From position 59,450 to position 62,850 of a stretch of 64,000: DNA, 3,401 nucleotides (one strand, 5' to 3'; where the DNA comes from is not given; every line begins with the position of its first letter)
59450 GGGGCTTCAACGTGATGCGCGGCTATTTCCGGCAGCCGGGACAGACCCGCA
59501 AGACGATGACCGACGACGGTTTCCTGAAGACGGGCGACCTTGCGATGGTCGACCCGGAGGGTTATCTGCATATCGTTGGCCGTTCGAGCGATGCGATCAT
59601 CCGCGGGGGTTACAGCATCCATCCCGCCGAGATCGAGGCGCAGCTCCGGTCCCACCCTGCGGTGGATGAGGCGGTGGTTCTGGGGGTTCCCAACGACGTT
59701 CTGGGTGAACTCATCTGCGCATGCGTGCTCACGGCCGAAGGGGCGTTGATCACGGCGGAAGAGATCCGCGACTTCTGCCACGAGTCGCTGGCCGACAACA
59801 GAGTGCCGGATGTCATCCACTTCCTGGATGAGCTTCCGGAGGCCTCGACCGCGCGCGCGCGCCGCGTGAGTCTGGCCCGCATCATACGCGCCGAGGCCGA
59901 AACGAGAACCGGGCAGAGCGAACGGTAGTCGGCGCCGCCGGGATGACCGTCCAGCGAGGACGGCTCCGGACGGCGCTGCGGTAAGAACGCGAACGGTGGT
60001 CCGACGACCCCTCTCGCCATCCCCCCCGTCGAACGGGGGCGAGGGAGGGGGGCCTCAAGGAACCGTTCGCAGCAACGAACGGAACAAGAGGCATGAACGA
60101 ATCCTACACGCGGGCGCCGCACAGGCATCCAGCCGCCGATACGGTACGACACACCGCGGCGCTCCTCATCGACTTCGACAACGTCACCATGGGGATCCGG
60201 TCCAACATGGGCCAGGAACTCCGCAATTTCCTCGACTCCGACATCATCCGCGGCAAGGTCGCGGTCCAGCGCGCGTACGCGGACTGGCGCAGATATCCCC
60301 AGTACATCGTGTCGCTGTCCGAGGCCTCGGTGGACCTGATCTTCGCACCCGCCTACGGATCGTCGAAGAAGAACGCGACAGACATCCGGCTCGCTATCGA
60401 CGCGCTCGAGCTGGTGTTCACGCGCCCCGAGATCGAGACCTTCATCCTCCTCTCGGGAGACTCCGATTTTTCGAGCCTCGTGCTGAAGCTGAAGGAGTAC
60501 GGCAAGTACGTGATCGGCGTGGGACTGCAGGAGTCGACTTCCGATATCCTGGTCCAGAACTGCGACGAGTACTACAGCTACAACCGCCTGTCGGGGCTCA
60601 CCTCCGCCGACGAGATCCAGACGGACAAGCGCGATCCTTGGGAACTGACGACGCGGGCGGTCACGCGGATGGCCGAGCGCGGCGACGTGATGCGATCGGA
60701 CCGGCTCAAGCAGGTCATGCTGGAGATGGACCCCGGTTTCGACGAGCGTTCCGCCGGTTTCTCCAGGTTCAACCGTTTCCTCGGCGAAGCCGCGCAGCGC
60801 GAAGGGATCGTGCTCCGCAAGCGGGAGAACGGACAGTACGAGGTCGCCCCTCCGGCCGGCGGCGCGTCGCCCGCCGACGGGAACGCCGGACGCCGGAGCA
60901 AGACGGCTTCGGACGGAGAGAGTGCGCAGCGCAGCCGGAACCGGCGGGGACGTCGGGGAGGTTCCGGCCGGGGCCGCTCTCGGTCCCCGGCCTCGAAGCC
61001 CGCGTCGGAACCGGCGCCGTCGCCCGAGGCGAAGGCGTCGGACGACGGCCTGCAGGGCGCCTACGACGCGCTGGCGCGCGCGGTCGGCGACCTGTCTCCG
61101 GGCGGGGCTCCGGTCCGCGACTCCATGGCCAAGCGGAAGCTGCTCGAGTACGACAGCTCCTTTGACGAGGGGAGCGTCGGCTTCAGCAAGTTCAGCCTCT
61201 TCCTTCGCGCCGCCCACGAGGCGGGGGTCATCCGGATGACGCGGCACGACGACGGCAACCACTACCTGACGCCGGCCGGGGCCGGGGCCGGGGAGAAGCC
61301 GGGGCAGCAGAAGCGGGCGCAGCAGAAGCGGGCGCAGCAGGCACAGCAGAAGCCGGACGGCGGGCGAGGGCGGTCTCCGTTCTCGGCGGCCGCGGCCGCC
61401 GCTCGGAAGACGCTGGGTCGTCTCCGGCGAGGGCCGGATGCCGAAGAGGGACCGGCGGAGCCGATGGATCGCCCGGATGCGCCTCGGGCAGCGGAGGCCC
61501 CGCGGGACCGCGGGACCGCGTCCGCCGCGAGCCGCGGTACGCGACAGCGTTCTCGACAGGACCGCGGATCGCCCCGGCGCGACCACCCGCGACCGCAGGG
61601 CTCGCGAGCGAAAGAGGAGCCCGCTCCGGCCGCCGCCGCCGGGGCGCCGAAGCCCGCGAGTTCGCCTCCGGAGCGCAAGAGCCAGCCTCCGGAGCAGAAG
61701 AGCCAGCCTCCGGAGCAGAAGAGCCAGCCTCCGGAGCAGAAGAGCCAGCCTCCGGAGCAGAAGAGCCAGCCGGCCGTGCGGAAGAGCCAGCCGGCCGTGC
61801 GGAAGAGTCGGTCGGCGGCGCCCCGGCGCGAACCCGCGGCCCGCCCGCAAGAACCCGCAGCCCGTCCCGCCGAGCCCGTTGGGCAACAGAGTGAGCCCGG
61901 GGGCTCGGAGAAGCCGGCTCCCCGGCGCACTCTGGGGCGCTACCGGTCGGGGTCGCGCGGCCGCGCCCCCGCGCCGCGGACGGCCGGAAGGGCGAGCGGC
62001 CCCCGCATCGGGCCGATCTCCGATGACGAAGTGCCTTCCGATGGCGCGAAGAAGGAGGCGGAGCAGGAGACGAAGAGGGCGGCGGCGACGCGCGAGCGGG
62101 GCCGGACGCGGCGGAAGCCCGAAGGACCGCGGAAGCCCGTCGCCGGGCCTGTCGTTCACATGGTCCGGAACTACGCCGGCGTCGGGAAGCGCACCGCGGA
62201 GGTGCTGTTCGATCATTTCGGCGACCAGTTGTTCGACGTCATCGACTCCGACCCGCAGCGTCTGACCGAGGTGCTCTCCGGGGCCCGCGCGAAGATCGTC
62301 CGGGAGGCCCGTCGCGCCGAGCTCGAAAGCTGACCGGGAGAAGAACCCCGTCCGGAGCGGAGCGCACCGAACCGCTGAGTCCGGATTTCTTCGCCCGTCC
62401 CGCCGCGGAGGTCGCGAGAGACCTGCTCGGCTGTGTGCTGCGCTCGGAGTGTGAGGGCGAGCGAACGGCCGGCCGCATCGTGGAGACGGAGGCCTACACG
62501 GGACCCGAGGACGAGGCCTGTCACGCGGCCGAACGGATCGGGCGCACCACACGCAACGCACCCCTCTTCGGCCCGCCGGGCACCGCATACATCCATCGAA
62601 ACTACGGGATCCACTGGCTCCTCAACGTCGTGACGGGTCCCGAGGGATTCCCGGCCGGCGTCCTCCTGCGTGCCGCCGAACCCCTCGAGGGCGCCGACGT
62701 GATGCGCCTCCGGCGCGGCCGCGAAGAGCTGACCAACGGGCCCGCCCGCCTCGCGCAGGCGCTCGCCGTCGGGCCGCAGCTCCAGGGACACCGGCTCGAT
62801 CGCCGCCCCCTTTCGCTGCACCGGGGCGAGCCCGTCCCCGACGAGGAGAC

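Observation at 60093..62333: Large NYN-nuclease / double LOTUS (OST-HTH) protein with in-frame 21/24-bp tandem repeats and an HhH-like tail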

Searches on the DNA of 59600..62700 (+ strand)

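Call 56: search_rna_families(source=window, start=59600, end=62700, threshold=evalue, max_evalue=1)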
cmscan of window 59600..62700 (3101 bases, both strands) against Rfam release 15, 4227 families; matches with E-value up to 1: 1.
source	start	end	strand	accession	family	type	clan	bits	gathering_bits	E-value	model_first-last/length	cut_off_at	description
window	60006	60057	-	RF00381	Antizyme_FSE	Cis-reg; frameshift_element;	-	23.2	40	0.078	1-59/59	no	Antizyme RNA frameshifting stimulation element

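Call 70: build_rna_model(alignment_id=A7, structure=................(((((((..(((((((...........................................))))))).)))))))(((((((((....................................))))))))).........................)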
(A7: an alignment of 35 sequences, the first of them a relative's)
Model R1 built from alignment A7 (35 sequences, 169 columns); structure: as given.
model positions 106; base pairs 23; branch points 1; effective number of sequences 6.02; information 0.59 bits per position. Calibrated on 0.2 Mb of random sequence (short: E-values are rough).
structure used (alignment columns):
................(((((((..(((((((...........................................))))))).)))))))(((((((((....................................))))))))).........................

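Call 71: search_with_rna_model(model_id=R1, source=window, filters=off, max_evalue=10, show_alignments=3)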
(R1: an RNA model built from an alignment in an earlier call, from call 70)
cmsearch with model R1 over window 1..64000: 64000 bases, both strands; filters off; matches with E-value up to 10: 35.
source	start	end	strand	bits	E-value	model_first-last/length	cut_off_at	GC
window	60002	60098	+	15.8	0.0014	1-106/106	no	0.67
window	436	502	-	11.7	0.041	1-106/106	no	0.61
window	36045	36128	+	11.5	0.046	1-106/106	no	0.74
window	23317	23353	-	10.7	0.094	13-52/106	no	0.81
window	33795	33904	+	10.4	0.12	1-106/106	no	0.66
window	20404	20504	-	10.3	0.13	1-106/106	no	0.63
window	43747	43822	-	10.1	0.15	1-106/106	no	0.63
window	15578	15621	+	10.1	0.15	12-53/106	no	0.8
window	22227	22360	-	9.2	0.33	1-106/106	no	0.69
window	38899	38957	-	8.6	0.55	1-106/106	no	0.71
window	35184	35282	+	8.2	0.75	1-106/106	no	0.71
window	56887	56969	-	8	0.85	1-106/106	no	0.69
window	42474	42574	-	7.7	1.1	1-106/106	no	0.63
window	41891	41982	+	7.7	1.1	1-106/106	no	0.68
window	19714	19772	-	7.6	1.3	11-54/106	no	0.68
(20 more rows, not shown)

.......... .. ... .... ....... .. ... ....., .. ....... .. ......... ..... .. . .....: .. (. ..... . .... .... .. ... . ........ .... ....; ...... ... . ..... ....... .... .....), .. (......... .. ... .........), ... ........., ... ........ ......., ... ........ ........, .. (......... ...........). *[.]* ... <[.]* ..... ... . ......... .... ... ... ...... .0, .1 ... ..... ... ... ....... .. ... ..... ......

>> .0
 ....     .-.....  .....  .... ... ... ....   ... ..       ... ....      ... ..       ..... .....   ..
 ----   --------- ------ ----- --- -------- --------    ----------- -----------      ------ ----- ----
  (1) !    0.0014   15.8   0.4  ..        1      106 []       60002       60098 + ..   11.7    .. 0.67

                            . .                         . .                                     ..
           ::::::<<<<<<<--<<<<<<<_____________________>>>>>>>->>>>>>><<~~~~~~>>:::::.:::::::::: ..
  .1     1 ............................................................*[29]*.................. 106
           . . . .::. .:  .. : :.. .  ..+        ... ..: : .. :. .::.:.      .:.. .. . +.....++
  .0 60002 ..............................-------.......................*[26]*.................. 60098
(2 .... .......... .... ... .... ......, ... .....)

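Call 72: search_with_rna_model(model_id=R1, sources=[window, L001, L002, L003, L004, L005, L006, L007, L008, L009, L010, L011, L012, L013, L014, L015, L016, L017, L018, L019, L020, L021, L022, L023, L024, L025, L026, L027, L028, L029, L030, L031, L032, L033, L034, L035, L036, L037, L038, L039, L040, L041, L042, L043, L044, L045, L046, L047, L048, L049, L050, L051, L052, L053, L054, L055, L056, L057, L058, L059, L060, L061, L062, L063, L064, L065, L066, L067, L068, L069, L070, L071, L072, L073, L074, L075, L076, L077, L078, L079, L080], max_evalue=1, make_alignment=true)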
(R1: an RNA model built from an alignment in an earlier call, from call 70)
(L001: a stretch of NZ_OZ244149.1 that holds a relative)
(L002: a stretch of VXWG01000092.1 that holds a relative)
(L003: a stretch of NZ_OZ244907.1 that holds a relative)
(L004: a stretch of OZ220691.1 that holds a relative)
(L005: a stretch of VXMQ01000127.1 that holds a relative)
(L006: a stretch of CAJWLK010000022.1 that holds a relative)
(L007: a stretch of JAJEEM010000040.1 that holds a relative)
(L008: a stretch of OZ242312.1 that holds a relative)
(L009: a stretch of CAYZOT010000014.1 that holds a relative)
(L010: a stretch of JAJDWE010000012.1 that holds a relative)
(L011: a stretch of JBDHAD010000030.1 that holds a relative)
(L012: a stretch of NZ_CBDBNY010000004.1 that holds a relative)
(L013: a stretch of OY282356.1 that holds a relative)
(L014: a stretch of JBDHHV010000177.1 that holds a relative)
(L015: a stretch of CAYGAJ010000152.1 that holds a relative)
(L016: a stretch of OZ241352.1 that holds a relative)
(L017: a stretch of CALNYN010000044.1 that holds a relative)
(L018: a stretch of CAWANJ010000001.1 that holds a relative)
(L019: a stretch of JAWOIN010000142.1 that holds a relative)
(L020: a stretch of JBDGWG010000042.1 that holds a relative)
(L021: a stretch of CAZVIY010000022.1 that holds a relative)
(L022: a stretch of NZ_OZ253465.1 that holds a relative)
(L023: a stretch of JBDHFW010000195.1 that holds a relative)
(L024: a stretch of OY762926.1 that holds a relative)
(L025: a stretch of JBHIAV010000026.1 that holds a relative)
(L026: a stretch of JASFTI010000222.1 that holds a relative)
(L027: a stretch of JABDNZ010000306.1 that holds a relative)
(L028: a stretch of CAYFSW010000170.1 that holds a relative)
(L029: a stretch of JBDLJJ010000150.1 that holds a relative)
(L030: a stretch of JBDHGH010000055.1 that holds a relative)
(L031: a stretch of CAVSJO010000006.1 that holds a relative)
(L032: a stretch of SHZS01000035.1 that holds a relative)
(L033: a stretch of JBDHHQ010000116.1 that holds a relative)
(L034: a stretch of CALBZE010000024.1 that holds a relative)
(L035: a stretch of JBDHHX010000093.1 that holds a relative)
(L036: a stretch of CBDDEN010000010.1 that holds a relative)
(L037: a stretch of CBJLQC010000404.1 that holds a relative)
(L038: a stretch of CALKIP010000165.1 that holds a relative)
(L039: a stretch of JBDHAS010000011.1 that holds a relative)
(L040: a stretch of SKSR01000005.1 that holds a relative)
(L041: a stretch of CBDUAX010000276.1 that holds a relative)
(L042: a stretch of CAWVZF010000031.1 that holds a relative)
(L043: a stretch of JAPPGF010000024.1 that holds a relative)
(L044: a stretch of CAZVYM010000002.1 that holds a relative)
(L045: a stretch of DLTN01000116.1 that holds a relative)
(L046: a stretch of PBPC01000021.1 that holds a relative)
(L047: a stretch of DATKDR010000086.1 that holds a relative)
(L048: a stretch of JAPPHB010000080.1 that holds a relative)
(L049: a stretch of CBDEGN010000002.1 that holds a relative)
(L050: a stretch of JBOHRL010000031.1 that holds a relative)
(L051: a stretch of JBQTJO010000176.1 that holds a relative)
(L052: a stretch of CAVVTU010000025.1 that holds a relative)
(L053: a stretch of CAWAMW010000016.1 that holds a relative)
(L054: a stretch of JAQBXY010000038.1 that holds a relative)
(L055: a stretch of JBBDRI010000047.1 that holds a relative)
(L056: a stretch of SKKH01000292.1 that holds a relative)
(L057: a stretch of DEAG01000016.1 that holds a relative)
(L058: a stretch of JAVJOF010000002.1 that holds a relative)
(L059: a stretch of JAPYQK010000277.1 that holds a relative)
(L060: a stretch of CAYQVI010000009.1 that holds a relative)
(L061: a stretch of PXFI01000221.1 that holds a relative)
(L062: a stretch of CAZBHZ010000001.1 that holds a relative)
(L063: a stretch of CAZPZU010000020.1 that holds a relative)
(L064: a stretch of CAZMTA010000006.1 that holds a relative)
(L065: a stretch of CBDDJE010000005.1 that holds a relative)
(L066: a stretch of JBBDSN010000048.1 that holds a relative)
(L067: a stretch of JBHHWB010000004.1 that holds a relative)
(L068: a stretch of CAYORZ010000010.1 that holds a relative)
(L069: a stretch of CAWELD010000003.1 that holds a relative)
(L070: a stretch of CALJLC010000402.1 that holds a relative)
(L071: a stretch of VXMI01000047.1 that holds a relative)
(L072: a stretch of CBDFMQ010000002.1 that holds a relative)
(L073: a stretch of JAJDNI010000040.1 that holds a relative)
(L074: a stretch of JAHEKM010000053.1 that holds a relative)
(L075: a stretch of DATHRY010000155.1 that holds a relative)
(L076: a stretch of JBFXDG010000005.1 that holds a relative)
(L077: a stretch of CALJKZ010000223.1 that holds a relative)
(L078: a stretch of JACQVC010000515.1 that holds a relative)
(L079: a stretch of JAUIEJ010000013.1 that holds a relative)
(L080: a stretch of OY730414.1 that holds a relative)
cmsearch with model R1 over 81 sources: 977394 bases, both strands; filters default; matches with E-value up to 1: 74.
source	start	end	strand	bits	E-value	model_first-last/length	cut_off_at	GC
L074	4225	4323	+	93.3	2e-30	1-106/106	no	0.6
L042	5907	6006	+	90.8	1.5e-29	1-106/106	no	0.49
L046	5907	6006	+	89.2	5.6e-29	1-106/106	no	0.5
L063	5906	6006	+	87.7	2.1e-28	1-106/106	no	0.64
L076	5897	6006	+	87.3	2.7e-28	1-106/106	no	0.63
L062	5910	6006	+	85.9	8.9e-28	1-106/106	no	0.59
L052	5907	6006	+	80.1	1.1e-25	1-106/106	no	0.6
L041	2571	2692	+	78.4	4.7e-25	1-106/106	no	0.59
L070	5912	6006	+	78.2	5.3e-25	1-106/106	no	0.61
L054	5910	6006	+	78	6.4e-25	1-106/106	no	0.57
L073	3361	3460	+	77.9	7.2e-25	1-106/106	no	0.62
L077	5907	6006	+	75.3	6e-24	1-106/106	no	0.65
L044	5907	6006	+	75.2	6.4e-24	1-106/106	no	0.61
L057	5905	6006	+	74.5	1.2e-23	1-106/106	no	0.66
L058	5902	6006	+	74.2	1.5e-23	1-106/106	no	0.66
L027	350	473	+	74.2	1.6e-23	1-106/106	no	0.52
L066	5905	6006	+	73.8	2.2e-23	1-106/106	no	0.61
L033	5883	6006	+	72.7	5.3e-23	1-106/106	no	0.66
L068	866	994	+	70.4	3.7e-22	1-106/106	no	0.7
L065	5907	6006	+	69.8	6e-22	1-106/106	no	0.64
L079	5877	6006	+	67.7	3.3e-21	1-106/106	no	0.67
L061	5874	6006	+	67.7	3.6e-21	1-106/106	no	0.55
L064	5906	6012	+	67.5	4.2e-21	1-106/106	no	0.63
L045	5909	6006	+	66.9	6.9e-21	1-106/106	no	0.53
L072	5886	6006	+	66.5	9.3e-21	1-106/106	no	0.59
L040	5480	5607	+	65.8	1.6e-20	1-106/106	no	0.59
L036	5886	6006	+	65.8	1.7e-20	1-106/106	no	0.58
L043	5884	5988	+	64.6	4.4e-20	1-106/106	no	0.65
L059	768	889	+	60.6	1.2e-18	1-106/106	no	0.58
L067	5903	6000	+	59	4.9e-18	1-106/106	no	0.7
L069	5878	6006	+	57.7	1.4e-17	1-106/106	no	0.67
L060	5884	6006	+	51.3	2.8e-15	1-106/106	no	0.65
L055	5877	5997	+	48.5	3e-14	1-106/106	no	0.6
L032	5871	6006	+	47.1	9.8e-14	1-106/106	no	0.62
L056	5869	6006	+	37.5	2.8e-10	1-106/106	no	0.67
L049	5884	6006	+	33.6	7.5e-09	1-106/106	no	0.64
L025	4455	4571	+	27.8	9.6e-07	1-106/106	no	0.67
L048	5889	6006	+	23.6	3e-05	1-106/106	no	0.68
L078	5873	6006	+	23.1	4.5e-05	1-106/106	no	0.61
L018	5853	6006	+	22.8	6.1e-05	1-106/106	no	0.7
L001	5910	6006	+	22.8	6.2e-05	1-106/106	no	0.65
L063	5877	5965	-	22.1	0.00011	1-106/106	no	0.72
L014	4439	4553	+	22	0.00011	1-106/106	no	0.66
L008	5909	6006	+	21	0.00027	1-106/106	no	0.69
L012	5910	6015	+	20.6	0.00038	1-106/106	no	0.67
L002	5910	6015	+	19.7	0.00079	1-106/106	no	0.67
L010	5909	6015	+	19.5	0.0009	1-106/106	no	0.65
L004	5909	6015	+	19.5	0.00096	1-106/106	no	0.67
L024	5910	6015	+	19.4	0.00099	1-106/106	no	0.66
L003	5910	6015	+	19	0.0014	1-106/106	no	0.67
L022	5910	6006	+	18.3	0.0025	1-106/106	no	0.7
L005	5911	6006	+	17.4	0.0054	1-106/106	no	0.7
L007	5910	6006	+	17.2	0.0063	1-106/106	no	0.69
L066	5887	5966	-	16.3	0.014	1-106/106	no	0.7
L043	5857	5943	-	16.1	0.016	1-106/106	no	0.74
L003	11724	11754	+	15.2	0.035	7-58/106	no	0.77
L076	5878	5967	-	14.9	0.042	1-106/106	no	0.68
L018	13698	13766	+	14.4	0.063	1-106/106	no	0.72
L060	5080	5226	-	14.3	0.073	1-106/106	no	0.65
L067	1003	1130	+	13.1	0.19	1-106/106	no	0.67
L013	5909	6019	+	13.1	0.19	1-106/106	no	0.65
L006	5743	5849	+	13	0.21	1-106/106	no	0.52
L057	5881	5963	-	12.9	0.23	1-106/106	no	0.76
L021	5803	5940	-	12.8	0.25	1-106/106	no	0.67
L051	7575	7655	-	12.4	0.36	1-106/106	no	0.68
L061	12611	12721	-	12.1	0.44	1-106/106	no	0.71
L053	5608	5659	+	11.9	0.52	11-54/106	no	0.63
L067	11360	11404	+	11.9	0.53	12-53/106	no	0.76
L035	3181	3245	+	11.8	0.57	1-106/106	no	0.65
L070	5867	5971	-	11.4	0.8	1-106/106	no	0.7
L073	3325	3420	-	11.3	0.88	1-106/106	no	0.73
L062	5864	5968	-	11.2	0.93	1-106/106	no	0.71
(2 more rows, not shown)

Alignment A8: 74 matches aligned to the model, 242 columns, each read 5' to 3' on its own strand. Consensus structure (alignment columns), stored with it:
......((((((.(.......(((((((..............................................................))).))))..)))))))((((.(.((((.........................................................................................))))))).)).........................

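Call 77: search_with_rna_model(model_id=R1, sources=[L082, L084, L087, L090, L092, L096, L099, L100, L101, L102, L104, L106, L107, L110, L112, L114, L115, L117, L118, L121, L122, L127, L128, L129, L130, L131, L133, L136, L137, L139, L142, L148, L152, L153, L159, L173, L174, L179, L182, L183, L185, L187, L188, L190, L194, L195, L196, L198, L199, L200], max_evalue=0.01)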
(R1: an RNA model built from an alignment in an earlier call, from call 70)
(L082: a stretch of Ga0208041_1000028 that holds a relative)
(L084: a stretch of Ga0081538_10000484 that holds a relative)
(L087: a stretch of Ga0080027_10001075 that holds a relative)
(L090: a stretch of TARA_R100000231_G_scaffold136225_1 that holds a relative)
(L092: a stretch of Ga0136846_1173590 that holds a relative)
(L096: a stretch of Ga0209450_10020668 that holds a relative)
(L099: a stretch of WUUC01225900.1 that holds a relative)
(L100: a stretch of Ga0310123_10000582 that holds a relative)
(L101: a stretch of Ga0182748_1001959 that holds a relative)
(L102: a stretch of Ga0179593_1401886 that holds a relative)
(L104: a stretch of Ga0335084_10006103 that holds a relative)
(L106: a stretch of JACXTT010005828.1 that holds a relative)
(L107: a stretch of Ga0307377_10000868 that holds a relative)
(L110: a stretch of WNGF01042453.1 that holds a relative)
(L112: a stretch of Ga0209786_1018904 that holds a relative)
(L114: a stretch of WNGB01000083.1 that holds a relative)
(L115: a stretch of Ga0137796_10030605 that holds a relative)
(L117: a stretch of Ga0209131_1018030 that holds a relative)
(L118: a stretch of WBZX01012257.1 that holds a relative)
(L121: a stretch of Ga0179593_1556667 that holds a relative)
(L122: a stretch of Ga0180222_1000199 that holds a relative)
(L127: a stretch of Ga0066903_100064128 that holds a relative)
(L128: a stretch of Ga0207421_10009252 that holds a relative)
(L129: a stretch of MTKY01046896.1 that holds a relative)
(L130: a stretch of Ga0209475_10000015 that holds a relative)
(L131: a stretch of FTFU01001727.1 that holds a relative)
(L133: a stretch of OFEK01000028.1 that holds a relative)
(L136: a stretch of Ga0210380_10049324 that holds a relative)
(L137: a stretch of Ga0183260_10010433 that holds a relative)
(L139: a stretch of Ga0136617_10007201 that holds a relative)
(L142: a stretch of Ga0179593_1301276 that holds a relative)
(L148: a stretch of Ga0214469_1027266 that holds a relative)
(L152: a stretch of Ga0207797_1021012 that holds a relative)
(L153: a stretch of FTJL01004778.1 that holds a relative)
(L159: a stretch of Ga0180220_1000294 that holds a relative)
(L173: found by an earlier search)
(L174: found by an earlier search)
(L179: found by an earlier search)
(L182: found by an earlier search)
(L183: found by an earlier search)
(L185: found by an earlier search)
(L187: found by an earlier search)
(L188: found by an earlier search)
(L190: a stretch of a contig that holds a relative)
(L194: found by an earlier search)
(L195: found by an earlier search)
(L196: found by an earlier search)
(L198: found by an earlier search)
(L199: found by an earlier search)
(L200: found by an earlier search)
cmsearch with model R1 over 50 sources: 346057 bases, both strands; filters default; matches with E-value up to 0.01: 5.
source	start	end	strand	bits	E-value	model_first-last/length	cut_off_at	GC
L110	4402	4472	+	20.4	0.00016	1-106/106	no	0.63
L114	1123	1193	-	20.4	0.00016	1-106/106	no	0.63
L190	5181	5222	-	17.7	0.0014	7-91/106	no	0.64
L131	1525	1668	-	17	0.0028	1-106/106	no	0.69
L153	1232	1375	-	17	0.0028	1-106/106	no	0.69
